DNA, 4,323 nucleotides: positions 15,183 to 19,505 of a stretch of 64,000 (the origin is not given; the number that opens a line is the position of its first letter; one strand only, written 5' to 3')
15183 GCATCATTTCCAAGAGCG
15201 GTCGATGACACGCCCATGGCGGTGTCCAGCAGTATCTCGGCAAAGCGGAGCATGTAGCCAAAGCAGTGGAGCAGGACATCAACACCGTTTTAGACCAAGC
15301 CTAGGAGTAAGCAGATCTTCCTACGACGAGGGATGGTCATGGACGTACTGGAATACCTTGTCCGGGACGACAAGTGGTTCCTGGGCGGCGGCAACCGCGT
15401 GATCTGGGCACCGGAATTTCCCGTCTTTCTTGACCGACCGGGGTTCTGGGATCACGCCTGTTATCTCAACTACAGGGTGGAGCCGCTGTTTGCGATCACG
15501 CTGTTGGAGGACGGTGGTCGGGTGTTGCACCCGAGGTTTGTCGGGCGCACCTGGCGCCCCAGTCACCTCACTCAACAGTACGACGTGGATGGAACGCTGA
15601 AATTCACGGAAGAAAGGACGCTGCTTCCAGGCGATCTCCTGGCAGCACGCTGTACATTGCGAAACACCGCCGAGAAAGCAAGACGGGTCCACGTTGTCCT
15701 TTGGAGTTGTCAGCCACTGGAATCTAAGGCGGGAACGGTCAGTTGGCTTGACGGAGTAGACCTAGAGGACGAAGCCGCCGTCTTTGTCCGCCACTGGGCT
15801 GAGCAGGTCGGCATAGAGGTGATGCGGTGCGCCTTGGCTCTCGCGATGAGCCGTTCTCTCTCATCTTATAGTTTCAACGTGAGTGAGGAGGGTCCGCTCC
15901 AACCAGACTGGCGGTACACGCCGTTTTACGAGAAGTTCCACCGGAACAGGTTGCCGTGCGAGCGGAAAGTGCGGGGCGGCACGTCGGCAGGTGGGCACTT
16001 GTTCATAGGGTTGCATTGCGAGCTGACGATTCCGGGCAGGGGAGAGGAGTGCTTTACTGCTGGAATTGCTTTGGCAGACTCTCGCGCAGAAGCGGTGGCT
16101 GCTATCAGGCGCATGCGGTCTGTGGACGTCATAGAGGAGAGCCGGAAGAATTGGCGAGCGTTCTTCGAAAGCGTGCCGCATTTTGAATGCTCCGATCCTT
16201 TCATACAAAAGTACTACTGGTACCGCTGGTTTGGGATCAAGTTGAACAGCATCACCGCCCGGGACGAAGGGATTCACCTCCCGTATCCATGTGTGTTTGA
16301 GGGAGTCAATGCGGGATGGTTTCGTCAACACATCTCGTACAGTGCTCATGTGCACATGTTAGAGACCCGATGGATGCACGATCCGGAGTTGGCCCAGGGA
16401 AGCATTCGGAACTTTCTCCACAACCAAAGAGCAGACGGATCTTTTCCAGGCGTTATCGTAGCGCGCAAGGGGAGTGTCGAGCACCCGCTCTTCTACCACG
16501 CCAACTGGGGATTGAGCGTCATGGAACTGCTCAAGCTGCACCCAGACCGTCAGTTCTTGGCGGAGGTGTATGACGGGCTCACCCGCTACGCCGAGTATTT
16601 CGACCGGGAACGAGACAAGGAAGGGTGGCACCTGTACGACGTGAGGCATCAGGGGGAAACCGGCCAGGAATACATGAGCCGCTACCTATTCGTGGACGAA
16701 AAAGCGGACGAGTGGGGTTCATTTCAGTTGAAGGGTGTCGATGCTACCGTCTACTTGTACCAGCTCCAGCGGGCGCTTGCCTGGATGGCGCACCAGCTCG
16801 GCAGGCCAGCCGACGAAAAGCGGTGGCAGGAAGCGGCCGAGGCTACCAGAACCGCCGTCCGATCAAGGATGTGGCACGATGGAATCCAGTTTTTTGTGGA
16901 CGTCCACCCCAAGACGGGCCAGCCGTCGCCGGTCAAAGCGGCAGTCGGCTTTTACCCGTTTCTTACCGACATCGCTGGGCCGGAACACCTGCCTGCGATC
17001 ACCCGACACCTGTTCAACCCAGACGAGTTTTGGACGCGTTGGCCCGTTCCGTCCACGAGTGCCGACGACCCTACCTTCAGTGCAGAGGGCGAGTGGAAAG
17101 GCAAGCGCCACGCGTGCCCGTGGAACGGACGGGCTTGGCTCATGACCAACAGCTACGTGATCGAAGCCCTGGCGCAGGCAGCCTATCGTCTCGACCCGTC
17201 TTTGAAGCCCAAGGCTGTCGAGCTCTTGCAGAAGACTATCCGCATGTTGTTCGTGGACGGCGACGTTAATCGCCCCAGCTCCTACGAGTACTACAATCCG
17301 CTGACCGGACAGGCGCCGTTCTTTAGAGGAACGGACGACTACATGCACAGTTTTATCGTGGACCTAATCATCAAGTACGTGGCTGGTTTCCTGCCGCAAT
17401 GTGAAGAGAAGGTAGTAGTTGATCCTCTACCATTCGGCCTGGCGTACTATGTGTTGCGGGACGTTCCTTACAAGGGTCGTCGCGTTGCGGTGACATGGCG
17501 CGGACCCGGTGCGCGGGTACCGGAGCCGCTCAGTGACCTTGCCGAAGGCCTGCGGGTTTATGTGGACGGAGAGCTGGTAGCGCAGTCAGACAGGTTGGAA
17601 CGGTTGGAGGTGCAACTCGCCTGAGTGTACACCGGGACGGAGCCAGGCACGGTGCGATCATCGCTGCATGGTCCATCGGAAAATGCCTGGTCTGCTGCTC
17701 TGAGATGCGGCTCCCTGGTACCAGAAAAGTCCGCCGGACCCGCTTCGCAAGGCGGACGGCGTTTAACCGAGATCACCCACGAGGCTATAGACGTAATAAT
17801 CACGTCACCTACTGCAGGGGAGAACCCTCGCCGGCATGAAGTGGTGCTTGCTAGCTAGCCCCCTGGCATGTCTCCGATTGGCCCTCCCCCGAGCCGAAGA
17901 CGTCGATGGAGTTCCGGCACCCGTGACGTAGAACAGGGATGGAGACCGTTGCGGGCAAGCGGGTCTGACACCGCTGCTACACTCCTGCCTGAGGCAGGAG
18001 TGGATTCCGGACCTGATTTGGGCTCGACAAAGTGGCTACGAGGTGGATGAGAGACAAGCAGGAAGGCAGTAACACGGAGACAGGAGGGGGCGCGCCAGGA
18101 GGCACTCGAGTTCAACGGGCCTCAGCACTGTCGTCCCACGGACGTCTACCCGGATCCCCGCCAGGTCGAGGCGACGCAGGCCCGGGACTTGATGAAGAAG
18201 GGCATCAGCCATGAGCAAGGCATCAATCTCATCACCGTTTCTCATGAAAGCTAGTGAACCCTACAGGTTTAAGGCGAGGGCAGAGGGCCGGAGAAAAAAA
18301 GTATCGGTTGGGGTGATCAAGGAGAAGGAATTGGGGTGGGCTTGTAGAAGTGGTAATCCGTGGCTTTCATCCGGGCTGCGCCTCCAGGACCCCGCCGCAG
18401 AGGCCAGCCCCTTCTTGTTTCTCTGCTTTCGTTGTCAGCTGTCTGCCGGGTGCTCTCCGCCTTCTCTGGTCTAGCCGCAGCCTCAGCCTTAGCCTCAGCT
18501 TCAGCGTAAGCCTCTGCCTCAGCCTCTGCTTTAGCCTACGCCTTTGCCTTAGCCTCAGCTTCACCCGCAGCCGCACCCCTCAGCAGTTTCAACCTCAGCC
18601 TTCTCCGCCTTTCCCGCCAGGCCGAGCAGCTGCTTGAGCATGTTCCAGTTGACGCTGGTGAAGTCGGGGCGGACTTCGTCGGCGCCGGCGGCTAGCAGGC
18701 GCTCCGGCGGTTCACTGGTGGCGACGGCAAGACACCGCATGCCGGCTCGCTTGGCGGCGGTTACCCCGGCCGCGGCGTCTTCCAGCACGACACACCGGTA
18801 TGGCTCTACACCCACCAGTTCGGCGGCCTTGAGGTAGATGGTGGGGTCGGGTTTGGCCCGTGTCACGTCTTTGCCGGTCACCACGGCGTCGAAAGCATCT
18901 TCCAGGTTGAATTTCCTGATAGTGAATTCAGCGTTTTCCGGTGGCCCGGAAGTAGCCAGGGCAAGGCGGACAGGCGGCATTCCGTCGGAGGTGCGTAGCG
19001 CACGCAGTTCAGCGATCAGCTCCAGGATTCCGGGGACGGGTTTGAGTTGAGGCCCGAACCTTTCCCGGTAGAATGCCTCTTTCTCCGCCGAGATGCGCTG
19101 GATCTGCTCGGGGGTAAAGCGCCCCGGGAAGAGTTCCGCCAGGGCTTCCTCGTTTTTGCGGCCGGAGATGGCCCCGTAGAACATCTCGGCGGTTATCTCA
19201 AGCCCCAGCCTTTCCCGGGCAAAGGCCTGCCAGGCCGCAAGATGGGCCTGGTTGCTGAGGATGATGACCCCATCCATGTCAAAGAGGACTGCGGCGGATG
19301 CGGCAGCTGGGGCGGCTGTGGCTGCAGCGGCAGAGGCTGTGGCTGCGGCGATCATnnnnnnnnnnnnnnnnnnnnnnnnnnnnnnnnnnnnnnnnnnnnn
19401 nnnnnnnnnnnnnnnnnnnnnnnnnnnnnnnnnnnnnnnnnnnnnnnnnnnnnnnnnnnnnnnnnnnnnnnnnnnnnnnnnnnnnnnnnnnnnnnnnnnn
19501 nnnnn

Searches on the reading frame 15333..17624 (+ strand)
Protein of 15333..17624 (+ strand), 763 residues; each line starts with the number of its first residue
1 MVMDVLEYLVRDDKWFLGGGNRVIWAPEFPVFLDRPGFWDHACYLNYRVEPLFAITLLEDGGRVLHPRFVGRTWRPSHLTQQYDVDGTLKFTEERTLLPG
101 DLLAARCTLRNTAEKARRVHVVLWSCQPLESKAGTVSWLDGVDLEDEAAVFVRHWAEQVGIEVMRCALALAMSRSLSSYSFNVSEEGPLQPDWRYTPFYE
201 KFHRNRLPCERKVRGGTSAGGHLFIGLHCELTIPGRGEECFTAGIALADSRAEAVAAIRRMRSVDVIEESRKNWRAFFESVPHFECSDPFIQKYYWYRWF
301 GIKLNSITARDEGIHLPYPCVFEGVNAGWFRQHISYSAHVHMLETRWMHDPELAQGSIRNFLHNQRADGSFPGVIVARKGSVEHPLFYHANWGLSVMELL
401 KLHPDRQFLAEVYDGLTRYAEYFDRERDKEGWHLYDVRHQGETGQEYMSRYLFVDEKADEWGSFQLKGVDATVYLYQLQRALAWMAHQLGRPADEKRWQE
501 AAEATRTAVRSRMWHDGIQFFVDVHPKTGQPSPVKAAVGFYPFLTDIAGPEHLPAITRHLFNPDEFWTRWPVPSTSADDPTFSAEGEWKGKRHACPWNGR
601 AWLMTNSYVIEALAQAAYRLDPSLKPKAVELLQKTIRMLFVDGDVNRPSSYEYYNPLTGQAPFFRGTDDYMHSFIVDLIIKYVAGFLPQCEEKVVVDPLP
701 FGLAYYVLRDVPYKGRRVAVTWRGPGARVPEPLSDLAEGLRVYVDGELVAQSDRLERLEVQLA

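Call 48: search_protein_families(library=pfam, proteins=[window:15333-17624:+], max_evalue=0.00001)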
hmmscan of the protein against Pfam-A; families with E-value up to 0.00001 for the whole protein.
window:15333-17624:+ (763 aa): 3 families
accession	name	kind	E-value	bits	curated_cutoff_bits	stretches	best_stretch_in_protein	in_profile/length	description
PF22422.2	MGH1-like_GH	-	5.1e-52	178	27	1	334-673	5-356/356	Mannosylglycerate hydrolase MGH1-like glycoside hydrolase domain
PF01204.24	Trehalase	-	7.7e-09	35.4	21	1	411-552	246-390/512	Trehalase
PF17389.8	Bac_rhamnosid6H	-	1.6e-06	28.1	24.5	1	352-514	63-214/339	Bacterial alpha-L-rhamnosidase 6 hairpin glycosidase domain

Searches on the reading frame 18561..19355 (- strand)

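Call 70: search_protein_families(library=pfam, proteins=[window:18561-19355:-], max_evalue=0.00001)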
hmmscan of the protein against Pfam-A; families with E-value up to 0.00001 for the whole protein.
window:18561-19355:- (264 aa): 3 families
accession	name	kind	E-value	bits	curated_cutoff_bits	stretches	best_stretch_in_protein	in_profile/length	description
PF00702.32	Hydrolase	-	3.1e-28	99.9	26.4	1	22-205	3-191/191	haloacid dehalogenase-like hydrolase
PF13419.12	HAD_2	-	6.4e-28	98.5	23.8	1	23-211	1-178/178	Haloacid dehalogenase-like hydrolase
PF13242.12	Hydrolase_like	-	1.4e-06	28.5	22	1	167-231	3-66/75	HAD-hyrolase-like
